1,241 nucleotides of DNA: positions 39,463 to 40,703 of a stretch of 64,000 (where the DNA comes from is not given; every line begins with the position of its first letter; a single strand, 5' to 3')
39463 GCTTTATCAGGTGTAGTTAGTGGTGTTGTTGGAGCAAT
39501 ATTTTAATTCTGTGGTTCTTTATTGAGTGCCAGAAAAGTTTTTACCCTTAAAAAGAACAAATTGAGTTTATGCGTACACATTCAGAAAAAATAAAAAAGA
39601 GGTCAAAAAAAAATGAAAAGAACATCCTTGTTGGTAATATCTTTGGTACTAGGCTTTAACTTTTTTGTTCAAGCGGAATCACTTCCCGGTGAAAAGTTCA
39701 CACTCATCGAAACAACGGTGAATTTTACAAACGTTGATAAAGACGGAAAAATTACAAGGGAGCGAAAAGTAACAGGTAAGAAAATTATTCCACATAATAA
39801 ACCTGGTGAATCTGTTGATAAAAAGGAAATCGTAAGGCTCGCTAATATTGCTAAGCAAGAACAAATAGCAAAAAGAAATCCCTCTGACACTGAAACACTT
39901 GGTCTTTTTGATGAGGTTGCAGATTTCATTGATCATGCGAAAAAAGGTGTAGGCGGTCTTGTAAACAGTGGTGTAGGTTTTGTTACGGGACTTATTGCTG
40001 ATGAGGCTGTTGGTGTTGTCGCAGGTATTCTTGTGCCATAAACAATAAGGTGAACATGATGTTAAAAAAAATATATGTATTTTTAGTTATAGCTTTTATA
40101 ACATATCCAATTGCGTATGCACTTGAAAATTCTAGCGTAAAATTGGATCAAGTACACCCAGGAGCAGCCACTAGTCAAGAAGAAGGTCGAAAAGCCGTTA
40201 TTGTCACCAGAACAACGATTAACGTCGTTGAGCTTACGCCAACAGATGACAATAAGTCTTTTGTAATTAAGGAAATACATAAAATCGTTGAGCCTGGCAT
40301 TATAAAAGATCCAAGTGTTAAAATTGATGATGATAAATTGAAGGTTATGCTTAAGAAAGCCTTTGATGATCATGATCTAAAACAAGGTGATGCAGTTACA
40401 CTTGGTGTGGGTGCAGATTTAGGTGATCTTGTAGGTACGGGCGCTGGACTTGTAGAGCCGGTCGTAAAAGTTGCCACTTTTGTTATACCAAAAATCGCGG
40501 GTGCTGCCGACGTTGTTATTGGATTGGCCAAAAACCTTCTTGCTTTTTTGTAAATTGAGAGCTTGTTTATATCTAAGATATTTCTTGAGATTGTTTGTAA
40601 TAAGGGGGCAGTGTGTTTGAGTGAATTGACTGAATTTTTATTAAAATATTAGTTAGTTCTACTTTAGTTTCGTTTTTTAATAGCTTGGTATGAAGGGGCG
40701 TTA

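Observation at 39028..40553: Three tandem paralogous secreted proteins ending in glycine-zipper hydrophobic tails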

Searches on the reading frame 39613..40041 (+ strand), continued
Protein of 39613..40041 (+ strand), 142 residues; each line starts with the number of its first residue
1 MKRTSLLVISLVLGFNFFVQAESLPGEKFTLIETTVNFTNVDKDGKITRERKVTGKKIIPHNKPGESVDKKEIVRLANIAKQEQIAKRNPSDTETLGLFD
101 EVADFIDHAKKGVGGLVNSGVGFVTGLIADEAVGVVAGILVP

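Call 93: find_encoding_contigs(protein=P0005, flank=5000, max_places=2)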
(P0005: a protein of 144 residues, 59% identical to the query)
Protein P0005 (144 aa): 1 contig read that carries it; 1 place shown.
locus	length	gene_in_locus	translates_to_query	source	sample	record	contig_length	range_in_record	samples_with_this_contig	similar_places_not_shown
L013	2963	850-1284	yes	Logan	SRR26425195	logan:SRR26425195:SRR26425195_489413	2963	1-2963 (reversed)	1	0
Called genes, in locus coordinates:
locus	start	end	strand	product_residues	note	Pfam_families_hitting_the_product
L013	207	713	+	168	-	-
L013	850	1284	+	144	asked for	-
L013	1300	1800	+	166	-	-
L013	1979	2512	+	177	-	-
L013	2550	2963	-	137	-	?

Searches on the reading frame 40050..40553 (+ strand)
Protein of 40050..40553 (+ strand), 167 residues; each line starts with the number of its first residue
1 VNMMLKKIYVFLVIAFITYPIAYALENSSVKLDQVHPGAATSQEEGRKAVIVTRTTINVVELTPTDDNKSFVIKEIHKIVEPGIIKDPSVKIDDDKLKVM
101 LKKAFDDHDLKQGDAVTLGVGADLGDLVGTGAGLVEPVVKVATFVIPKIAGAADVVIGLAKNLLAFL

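Call 3: search_protein_families(library=pfam, proteins=[window:40050-40553:+], max_evalue=1)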
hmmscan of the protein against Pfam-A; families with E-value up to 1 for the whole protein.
window:40050-40553:+ (167 aa): 1 family
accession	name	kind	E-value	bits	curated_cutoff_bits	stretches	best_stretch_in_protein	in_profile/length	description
PF02933.23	CDC48_2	-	0.29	11.3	22.4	0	92-119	2-28/64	Cell division protein 48 (CDC48), domain 2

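Call 4: search_protein_families(library=ncbifam, proteins=[window:40050-40553:+], max_evalue=1)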
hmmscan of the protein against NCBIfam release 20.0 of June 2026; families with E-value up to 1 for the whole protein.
window:40050-40553:+ (167 aa): 1 family
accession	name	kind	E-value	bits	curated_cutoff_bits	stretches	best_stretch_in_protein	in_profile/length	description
NF047615.1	LIC13259_LIC11441_fam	subfamily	0.16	12.4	100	1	51-108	9-65/144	LIC13259/LIC11441 family protein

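Call 14: find_homologous_proteins(query=window:40059-40553:+, max_evalue=0.01)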
Query window:40059-40553:+ (164 aa): 5 proteins with E <= 0.01 among 202 candidates.
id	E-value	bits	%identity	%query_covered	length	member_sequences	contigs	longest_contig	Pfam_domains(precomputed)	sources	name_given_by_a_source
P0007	1.4e-96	339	100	100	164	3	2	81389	-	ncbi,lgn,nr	ncbi:MAG: hypothetical protein Q8L85_09400 [Alphaproteobacteria bacterium]|nr:hypothetical protein [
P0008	1.7e-70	254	80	100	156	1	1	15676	-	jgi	jgi:hypothetical protein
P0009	1.5e-67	244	75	100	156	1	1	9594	-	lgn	-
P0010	1.0e-65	239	71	100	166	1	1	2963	-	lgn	-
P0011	5.2e-57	210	63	100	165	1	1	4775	-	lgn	-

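Call 49: search_protein_families(library=phrogs, proteins=[window:40059-40553:+], max_evalue=1)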
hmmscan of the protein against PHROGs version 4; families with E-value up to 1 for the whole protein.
window:40059-40553:+ (164 aa): 0 families

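Call 50: search_protein_families(library=padloc, proteins=[window:40059-40553:+], max_evalue=1)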
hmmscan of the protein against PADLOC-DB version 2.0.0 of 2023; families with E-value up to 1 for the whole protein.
window:40059-40553:+ (164 aa): 1 family
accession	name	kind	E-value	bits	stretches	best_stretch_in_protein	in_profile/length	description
PDLC04992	PDC-S31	-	0.037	11.8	1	40-74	183-217/220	-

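Call 68: find_related_loci(query=A2, collection=metagenome_contigs, flank=8000)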
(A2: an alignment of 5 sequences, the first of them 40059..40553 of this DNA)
Query A2 (164 aa) in metagenome_contigs; peptide patterns used: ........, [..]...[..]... (x = any residue, [..] = any of these).
600 stretches matched a pattern, but none encodes a relative of the query by tblastn (E <= 1e-3).

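Call 94: find_encoding_contigs(protein=P0011, flank=5000, max_places=2)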
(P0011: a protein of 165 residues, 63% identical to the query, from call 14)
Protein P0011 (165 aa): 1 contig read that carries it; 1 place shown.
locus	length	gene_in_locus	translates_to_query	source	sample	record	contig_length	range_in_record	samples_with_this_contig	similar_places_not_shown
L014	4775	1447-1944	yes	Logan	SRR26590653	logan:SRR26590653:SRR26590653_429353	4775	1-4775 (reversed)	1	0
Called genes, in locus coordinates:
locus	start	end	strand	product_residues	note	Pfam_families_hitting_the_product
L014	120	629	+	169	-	PF02326:YMF19, PF00430:ATP-synt_B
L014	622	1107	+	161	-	PF00430:ATP-synt_B, PF05405:Mt_ATP-synt_B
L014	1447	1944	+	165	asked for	-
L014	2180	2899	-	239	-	PF00117:GATase, PF04204:HTS (weak)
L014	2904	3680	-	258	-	PF00106:adh_short, PF08659:KR, PF23441:SDR, PF13561:adh_short_C2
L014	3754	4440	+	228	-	PF21948:LplA-B_cat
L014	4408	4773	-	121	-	?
